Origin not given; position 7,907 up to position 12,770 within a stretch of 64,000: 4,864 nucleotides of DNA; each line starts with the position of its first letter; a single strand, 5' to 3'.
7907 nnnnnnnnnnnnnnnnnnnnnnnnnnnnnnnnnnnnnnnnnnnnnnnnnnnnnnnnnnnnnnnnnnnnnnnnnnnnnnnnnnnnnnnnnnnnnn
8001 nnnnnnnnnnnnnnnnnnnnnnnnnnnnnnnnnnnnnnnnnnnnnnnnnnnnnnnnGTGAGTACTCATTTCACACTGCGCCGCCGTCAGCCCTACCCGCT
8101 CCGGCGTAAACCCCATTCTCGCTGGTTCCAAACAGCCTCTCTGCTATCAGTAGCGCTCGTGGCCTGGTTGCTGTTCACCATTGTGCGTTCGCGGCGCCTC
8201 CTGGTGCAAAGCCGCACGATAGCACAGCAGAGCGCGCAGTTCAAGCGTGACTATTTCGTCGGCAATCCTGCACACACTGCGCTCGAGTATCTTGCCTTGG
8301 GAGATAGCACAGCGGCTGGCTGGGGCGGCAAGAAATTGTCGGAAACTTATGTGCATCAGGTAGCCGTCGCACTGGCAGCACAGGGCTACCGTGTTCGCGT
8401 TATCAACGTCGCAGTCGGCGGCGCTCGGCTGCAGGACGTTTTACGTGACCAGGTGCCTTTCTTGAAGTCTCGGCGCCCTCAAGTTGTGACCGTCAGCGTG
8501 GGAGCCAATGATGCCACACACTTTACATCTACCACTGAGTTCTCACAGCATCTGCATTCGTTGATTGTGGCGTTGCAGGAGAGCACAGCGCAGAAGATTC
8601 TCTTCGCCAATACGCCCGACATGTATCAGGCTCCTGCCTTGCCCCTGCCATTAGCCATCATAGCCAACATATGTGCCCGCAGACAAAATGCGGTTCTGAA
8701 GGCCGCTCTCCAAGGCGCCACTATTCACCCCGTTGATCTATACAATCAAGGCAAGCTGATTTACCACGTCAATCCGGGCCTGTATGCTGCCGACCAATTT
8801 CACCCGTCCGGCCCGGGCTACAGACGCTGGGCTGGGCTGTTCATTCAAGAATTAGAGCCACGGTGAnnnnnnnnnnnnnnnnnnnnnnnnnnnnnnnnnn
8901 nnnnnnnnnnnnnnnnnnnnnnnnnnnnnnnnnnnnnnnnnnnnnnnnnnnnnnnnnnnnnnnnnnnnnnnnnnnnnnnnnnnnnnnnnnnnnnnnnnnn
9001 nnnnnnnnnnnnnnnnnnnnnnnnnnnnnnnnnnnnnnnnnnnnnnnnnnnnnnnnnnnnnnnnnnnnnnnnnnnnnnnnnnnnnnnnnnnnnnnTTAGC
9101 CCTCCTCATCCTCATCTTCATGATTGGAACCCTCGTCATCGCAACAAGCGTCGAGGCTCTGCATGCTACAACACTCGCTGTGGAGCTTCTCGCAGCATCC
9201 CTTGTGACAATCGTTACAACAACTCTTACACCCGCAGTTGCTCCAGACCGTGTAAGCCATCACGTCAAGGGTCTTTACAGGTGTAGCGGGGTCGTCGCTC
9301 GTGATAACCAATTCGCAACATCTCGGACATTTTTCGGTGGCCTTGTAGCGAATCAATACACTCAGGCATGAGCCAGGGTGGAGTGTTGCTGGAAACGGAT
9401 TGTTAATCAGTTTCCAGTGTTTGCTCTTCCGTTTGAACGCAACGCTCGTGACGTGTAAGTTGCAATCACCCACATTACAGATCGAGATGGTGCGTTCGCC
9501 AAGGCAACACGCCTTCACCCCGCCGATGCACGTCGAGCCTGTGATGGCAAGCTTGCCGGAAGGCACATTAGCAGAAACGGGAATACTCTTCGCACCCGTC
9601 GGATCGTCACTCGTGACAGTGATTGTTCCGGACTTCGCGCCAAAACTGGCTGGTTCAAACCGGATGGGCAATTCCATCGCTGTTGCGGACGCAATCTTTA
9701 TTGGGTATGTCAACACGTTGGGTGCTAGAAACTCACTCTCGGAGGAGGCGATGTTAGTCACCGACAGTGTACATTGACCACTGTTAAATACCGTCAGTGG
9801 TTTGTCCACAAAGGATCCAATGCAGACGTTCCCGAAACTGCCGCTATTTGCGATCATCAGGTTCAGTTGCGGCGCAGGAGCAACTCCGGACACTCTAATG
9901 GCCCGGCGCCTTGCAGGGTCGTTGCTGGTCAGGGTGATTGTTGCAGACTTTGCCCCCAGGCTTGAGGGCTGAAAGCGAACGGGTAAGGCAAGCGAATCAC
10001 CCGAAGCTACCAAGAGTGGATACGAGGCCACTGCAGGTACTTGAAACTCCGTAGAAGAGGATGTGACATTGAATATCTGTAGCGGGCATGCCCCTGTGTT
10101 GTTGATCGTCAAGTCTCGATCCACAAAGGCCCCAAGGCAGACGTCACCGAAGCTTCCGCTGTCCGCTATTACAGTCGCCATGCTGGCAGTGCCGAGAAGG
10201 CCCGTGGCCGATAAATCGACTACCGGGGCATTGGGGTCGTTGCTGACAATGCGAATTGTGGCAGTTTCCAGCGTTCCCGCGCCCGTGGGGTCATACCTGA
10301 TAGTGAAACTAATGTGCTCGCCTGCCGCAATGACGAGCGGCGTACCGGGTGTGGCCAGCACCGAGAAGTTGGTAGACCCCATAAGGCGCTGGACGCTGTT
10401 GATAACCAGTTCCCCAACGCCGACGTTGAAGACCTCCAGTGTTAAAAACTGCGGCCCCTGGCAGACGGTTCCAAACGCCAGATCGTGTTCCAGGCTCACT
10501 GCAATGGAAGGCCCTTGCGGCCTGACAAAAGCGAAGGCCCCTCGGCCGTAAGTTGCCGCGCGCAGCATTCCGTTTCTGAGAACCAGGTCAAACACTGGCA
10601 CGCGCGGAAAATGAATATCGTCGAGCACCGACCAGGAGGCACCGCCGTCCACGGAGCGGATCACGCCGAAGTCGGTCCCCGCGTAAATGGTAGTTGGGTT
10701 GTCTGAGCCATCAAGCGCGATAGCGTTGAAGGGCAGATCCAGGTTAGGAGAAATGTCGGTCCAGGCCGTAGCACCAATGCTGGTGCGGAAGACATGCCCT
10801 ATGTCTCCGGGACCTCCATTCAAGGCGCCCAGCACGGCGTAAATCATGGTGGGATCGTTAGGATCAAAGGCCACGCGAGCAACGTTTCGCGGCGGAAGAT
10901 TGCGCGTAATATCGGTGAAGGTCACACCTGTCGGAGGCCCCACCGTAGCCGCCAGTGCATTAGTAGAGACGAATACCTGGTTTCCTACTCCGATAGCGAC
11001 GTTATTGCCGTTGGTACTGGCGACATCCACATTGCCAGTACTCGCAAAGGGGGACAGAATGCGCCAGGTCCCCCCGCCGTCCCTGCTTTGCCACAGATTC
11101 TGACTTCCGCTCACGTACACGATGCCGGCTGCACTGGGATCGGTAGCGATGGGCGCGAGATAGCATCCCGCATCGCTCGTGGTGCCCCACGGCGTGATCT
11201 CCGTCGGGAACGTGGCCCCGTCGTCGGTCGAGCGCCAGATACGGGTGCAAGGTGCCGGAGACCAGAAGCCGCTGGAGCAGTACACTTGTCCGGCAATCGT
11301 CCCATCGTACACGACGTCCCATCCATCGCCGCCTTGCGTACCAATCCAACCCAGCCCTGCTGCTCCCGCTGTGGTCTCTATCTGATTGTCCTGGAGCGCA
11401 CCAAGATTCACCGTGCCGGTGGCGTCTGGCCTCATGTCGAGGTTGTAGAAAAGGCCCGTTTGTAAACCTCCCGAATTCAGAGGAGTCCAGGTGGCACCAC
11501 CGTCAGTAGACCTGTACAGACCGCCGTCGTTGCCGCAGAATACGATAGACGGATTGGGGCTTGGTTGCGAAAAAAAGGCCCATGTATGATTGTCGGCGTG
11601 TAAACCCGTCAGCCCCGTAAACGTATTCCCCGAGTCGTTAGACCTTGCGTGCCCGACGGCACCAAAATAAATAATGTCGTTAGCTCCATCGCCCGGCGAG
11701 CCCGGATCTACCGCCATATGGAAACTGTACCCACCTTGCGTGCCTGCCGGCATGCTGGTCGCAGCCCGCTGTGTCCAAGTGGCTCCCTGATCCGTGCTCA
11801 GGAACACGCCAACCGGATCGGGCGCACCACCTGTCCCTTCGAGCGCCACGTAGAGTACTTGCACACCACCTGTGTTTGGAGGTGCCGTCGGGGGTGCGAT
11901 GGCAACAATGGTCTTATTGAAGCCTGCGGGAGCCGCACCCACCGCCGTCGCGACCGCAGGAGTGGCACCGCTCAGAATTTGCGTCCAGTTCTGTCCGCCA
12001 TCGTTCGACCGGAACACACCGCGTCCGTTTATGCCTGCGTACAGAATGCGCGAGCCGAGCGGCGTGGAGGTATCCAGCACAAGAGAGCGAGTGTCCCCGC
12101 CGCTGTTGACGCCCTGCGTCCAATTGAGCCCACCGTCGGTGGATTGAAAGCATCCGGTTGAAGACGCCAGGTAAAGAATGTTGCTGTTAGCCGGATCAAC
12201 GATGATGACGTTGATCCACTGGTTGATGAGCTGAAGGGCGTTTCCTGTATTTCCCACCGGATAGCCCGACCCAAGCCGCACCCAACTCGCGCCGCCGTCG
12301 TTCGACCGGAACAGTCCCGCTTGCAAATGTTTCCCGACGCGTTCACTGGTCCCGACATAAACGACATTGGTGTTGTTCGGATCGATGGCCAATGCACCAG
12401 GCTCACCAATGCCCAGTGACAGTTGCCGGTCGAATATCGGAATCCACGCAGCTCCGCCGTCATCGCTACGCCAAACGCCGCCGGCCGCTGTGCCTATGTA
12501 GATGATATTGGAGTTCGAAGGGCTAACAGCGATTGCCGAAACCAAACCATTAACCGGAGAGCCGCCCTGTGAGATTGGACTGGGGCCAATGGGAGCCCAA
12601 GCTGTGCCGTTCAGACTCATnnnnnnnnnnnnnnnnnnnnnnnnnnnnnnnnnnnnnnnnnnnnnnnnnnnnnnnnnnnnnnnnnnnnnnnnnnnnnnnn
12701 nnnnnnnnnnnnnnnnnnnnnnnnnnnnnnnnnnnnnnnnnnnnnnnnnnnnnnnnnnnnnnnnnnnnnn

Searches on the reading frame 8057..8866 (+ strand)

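Call 18: search_protein_families(library=pfam, proteins=[window:8057-8866:+], max_evalue=0.001)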
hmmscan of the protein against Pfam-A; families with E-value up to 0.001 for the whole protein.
window:8057-8866:+ (269 aa): 3 families
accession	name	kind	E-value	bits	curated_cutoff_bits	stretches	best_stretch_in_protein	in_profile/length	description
PF13472.12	Lipase_GDSL_2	-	1.2e-20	75.2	32.9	1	80-257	1-178/178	GDSL-like Lipase/Acylhydrolase family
PF00657.28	Lipase_GDSL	-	3.2e-18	67.1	23.6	1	78-259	1-205/208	GDSL-like Lipase/Acylhydrolase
PF25182.1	NonGDSL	-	0.00014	21.7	80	1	73-182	25-136/220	Non-GDSL lipase-like family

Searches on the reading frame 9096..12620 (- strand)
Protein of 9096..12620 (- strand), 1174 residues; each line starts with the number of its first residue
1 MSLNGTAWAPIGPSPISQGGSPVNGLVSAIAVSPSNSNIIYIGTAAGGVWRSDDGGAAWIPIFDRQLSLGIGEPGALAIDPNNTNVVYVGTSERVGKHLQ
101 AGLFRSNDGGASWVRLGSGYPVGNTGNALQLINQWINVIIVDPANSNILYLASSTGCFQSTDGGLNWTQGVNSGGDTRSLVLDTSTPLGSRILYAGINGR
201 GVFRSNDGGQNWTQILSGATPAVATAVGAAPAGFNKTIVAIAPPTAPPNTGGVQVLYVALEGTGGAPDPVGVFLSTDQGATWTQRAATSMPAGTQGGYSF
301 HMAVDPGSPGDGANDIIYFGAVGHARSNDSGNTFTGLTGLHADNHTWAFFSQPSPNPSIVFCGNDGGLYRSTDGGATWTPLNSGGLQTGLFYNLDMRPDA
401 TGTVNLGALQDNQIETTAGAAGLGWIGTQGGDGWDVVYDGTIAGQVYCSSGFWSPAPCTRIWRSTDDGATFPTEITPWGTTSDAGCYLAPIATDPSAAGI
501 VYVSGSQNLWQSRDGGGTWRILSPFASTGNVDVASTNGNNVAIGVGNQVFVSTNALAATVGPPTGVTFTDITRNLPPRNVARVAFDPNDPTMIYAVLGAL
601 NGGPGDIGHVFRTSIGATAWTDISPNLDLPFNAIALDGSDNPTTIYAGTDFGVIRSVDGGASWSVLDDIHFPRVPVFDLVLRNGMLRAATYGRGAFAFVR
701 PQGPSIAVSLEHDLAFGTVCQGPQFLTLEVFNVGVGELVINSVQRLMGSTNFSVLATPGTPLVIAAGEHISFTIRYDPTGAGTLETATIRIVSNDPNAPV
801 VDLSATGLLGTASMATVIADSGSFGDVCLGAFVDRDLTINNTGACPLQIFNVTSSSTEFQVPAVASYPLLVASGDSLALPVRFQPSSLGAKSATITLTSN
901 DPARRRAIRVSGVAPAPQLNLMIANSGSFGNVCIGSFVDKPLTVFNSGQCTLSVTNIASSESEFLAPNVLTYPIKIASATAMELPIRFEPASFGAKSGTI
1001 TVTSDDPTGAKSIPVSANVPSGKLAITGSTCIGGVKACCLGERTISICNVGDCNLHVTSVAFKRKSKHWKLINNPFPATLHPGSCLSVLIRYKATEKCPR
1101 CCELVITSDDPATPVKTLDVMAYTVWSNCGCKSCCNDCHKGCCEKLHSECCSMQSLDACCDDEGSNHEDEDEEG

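Call 18: search_protein_families(library=pfam, proteins=[window:9096-12620:-], max_evalue=0.001)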
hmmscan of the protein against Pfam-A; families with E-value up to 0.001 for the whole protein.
window:9096-12620:- (1174 aa): 8 families
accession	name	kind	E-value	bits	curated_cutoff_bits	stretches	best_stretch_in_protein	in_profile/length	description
PF22544.2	HYDIN_VesB_CFA65-like_Ig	-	3e-24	85.6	25.5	1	823-912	11-99/100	HYDIN/CFA65/VesB-like, Ig-like domain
PF15780.11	ASH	-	3.2e-20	72.6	27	2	823-904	15-95/98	Abnormal spindle-like microcephaly-assoc'd, ASPM-SPD-2-Hydin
PF15902.12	Sortilin-Vps10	-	2.1e-16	60.2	33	0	326-383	5-62/446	Sortilin, neurotensin receptor 3,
PF07610.17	DUF1573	-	2.2e-15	56.9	26.1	1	823-913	9-97/98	Protein of unknown function (DUF1573)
PF22073.2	Cep192_D4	-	2.1e-13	50.9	35.5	1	823-913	12-110/112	Cep192 domain 4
PF02012.26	BNR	-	1.6e-07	30.7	27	0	369-379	1-11/12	BNR/Asp-box repeat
PF12371.14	TMEM131_like_N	-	0.00024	21.7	28.8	0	824-897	10-82/84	Transmembrane protein 131-like N-terminal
PF13088.12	BNR_2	-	0.00095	19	31.4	0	201-285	187-251/277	BNR repeat-like domain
